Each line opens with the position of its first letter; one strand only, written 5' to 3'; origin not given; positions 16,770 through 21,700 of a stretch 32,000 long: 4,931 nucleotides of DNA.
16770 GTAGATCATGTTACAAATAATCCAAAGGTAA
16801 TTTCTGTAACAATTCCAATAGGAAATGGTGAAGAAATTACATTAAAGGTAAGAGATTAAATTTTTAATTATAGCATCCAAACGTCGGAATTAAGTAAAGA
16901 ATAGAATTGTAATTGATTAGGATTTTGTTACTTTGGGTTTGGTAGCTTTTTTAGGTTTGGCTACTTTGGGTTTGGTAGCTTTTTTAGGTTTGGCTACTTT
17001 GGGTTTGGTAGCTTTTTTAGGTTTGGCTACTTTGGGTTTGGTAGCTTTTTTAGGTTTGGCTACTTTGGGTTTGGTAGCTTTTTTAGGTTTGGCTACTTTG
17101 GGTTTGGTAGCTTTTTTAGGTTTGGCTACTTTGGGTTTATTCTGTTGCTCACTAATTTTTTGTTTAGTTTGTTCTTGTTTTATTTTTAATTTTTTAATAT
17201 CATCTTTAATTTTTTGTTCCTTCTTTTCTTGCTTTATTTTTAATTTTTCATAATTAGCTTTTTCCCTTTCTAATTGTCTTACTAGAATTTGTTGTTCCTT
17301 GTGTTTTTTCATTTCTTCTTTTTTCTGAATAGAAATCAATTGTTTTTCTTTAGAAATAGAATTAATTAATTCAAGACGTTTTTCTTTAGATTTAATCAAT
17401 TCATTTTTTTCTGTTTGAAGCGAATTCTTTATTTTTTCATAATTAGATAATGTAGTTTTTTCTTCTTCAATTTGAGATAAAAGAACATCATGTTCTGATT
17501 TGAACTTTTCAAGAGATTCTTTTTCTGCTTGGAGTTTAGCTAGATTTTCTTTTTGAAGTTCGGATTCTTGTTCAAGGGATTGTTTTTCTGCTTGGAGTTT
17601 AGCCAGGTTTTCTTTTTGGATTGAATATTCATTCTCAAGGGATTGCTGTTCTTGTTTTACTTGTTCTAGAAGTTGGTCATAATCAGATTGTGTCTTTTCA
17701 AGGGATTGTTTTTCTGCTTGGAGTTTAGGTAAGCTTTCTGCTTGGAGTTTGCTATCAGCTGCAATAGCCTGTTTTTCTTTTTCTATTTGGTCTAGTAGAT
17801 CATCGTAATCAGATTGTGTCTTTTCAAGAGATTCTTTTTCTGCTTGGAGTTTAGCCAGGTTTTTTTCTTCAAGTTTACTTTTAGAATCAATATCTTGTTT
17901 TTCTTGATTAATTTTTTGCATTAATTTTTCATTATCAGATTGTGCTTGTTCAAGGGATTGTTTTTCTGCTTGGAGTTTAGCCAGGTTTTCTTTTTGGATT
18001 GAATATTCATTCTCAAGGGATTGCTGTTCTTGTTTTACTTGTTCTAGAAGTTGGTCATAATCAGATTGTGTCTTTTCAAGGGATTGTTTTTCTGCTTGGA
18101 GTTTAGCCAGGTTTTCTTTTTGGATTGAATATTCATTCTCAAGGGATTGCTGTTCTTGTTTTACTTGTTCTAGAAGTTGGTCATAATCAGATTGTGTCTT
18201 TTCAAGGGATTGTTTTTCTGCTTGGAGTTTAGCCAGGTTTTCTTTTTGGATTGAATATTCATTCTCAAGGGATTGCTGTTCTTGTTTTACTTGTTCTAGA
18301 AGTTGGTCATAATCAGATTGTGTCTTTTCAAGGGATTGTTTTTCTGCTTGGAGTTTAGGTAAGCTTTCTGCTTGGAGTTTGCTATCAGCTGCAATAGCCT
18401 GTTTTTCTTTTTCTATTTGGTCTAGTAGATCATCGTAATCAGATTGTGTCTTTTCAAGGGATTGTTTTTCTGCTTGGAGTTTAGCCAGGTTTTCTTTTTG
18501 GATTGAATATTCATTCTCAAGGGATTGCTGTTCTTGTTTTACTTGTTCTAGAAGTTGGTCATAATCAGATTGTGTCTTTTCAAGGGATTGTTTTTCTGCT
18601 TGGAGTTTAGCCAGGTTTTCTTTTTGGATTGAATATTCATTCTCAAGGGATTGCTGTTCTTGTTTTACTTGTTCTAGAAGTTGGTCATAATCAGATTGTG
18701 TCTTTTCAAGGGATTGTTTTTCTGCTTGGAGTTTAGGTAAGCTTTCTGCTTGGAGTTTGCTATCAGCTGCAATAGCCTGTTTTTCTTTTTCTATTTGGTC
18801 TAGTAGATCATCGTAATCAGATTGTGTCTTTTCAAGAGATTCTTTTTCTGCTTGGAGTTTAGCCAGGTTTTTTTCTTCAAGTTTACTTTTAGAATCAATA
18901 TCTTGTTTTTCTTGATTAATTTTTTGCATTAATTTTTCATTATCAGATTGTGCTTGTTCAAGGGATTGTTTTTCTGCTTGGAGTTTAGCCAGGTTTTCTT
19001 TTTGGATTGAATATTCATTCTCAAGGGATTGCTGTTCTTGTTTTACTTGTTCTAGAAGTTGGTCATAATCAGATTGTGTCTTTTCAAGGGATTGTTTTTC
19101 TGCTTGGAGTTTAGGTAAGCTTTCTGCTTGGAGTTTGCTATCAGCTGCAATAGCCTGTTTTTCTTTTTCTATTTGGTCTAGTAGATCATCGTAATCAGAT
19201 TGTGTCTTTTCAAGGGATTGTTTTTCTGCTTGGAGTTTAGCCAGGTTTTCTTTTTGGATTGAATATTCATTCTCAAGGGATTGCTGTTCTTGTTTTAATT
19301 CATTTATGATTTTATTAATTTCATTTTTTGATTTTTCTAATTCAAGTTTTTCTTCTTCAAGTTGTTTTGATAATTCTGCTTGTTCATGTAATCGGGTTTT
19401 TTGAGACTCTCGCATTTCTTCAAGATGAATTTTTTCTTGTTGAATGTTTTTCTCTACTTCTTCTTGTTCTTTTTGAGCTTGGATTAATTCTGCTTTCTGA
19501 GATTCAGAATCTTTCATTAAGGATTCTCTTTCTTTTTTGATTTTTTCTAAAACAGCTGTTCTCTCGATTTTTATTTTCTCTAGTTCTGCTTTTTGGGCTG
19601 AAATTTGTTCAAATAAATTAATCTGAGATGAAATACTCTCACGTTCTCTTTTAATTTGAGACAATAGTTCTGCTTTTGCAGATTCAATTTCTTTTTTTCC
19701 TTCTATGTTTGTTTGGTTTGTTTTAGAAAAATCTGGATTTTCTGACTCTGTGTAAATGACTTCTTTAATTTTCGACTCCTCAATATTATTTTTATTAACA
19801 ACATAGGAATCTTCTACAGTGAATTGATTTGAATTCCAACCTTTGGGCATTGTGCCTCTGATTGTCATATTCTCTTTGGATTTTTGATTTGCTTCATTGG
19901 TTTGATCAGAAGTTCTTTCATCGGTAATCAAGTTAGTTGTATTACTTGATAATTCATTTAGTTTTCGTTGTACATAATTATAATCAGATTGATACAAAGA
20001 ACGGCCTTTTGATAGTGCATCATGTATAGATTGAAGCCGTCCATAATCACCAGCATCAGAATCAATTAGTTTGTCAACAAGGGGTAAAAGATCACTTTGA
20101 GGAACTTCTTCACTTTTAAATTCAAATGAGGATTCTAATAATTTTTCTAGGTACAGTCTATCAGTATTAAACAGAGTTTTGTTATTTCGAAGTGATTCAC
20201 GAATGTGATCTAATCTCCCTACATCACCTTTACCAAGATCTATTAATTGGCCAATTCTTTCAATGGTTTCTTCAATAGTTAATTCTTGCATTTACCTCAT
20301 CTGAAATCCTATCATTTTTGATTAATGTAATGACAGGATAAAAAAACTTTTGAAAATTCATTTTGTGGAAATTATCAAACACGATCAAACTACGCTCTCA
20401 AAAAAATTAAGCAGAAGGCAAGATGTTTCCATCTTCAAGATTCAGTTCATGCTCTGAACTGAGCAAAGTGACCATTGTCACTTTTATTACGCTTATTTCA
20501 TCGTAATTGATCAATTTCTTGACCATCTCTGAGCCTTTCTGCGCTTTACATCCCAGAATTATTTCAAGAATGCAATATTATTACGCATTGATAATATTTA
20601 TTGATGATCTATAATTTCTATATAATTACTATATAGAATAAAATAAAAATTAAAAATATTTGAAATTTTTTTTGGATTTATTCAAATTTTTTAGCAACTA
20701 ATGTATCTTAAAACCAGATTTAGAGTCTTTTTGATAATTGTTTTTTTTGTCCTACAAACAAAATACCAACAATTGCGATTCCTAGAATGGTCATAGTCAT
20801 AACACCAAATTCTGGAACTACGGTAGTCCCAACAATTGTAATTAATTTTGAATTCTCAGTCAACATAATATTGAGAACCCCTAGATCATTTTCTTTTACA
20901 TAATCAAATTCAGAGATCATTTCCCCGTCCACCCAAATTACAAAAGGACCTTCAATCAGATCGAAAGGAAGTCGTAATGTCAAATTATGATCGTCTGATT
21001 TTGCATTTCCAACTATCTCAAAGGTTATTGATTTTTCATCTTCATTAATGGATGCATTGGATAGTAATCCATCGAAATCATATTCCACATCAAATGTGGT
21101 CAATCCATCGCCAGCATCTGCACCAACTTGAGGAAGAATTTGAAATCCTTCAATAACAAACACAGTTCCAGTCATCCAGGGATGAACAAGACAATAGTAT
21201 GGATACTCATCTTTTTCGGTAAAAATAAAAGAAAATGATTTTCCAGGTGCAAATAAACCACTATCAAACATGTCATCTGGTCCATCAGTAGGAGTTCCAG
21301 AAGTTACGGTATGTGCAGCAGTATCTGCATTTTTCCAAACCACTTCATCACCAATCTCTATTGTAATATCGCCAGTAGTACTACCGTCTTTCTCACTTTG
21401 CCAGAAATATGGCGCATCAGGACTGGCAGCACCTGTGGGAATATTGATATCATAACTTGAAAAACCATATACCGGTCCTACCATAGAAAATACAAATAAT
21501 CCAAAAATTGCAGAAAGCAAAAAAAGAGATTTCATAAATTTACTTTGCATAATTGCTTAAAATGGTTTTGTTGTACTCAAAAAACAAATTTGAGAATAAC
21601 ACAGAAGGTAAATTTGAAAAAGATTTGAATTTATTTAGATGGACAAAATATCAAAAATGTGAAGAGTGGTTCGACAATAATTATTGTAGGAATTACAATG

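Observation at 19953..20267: Duplicated N-terminal ~45-aa module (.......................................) heads the giant coiled-coil protein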

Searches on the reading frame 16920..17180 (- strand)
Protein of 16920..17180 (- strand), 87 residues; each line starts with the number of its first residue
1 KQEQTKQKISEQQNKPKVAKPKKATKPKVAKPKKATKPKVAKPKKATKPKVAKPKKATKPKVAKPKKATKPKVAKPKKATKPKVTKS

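Call 92: search_protein_families(library=pfam, proteins=[window:16920-17180:-], max_evalue=10)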
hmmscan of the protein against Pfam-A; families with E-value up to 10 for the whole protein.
seq(87 aa): 0 families

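Call 93: search_solved_structures(query=window:16920-17180:-, max_evalue=1)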
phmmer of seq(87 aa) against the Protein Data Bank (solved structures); distinct sequences matched with E-value up to 1: 1.
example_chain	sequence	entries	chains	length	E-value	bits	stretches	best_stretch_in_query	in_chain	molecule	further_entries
6h9l_A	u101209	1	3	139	0.087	16.6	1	23-62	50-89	Uncharacterized protein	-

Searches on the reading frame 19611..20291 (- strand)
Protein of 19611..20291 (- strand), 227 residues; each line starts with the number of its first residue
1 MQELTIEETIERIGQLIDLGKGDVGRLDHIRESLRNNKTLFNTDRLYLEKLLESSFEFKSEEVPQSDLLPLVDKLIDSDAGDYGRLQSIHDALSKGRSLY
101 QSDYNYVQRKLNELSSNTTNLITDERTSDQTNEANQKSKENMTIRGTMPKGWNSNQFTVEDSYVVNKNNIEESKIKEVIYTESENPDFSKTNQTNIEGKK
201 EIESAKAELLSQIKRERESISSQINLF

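Call 63: predict_structure(alignment_id=A5)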
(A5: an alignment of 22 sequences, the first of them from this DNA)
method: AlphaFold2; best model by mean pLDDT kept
length: 227 residues; sequences in the alignment: 22
mean_pLDDT: 70.4   pTM: 0.33
mean pLDDT of the five models: 70.4, 69.3, 68.0, 67.6, 67.6
residues with pLDDT >= 90: 55; 70-90: 77; 50-70: 33; < 50: 62
segments of 3 or more residues with pLDDT < 50: 120-147, 155-185
pLDDT, mean of each block of 10 residues (from residue 1): 74 91 91 88 90 72 65 88 92 88 91 72 37 36 49 44 38 41 45 70 90 93 78
secondary structure, 60 per line:
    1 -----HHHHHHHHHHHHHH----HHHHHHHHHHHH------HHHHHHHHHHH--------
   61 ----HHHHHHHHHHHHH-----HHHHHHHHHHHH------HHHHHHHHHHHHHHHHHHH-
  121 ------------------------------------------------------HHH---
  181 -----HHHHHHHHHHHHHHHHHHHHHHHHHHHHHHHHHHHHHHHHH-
elements in order: H6-19 H24-35 H42-52 H65-77 H83-94 H101-119 H186-226

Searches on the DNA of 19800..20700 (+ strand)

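Call 16: search_dna_similar(query=window:19800-20700:+, collection=phages, mode=distant, max_rows=5)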
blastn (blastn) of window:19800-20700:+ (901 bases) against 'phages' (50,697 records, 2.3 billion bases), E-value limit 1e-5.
No match.

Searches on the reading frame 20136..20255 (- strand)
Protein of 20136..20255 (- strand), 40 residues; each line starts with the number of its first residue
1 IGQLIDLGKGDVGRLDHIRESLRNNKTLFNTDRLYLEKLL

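Call 40: find_homologous_proteins(query=A2, max_evalue=0.001)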
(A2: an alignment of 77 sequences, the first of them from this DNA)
Query A2 (77 sequences) (40 aa, profile of the alignment): 2 proteins with E <= 0.001 among 450 candidates.
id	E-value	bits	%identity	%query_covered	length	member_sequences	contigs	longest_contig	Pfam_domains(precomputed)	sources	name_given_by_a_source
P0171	9.2e-8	50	-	-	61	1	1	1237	-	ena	-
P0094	9.2e-6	43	88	80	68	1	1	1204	-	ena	-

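Call 41: search_solved_structures(query=A2, max_evalue=10, show_alignments=2)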
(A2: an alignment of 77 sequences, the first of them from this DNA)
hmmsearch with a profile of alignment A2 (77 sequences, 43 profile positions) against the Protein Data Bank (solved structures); distinct sequences matched with E-value up to 10: 7.
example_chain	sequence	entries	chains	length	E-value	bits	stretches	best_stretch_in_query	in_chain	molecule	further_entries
8fkp_NN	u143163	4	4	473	0.28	14.2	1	5-36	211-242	Suppressor of SWI4 1 homolog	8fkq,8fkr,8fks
3f6d_A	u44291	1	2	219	0.78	12.8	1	11-26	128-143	Glutathione transferase GST1-4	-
3g7j_A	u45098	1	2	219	0.78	12.8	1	11-26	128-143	Glutathione transferase GST1-4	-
1jlw_A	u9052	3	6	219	0.78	12.8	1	11-26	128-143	glutathione transferase GST1-4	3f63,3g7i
5he9_E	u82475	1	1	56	1.1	12.4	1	5-20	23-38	Phage inhibitor protein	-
4d49_A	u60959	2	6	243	6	10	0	2-11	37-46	ARMADILLO REPEAT PROTEIN ARM00027 | YIII(Dq.V1)4CPAF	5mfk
4d4e_A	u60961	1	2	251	7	9.8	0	2-11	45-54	ARMADILLO REPEAT PROTEIN ARM00016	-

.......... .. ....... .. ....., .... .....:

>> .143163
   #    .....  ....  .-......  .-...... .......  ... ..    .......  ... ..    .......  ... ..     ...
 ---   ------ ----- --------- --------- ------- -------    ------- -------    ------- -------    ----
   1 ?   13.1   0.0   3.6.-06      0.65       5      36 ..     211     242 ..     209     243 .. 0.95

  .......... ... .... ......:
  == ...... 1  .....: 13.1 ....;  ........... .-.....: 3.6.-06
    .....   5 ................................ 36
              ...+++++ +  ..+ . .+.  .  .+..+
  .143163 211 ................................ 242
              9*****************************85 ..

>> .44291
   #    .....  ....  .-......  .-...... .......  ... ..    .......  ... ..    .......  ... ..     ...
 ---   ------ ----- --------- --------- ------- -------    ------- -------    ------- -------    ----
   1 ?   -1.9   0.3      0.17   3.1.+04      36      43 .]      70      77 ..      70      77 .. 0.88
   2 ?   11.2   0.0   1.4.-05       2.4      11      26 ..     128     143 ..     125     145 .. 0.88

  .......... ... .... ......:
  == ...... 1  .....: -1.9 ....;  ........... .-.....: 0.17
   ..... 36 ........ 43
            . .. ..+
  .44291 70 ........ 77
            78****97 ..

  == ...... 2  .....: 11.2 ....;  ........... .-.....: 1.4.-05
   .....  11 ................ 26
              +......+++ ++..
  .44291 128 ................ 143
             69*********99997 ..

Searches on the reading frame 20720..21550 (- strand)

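Call 57: search_protein_families(library=pfam, proteins=[window:20720-21550:-], max_evalue=0.001)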
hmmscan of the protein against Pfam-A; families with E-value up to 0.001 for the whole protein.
window:20720-21550:- (276 aa): 1 family
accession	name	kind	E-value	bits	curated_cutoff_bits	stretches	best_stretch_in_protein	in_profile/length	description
PF00127.26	Copper-bind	-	8.7e-07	29.7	21.2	1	59-132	16-98/99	Copper binding proteins, plastocyanin/azurin family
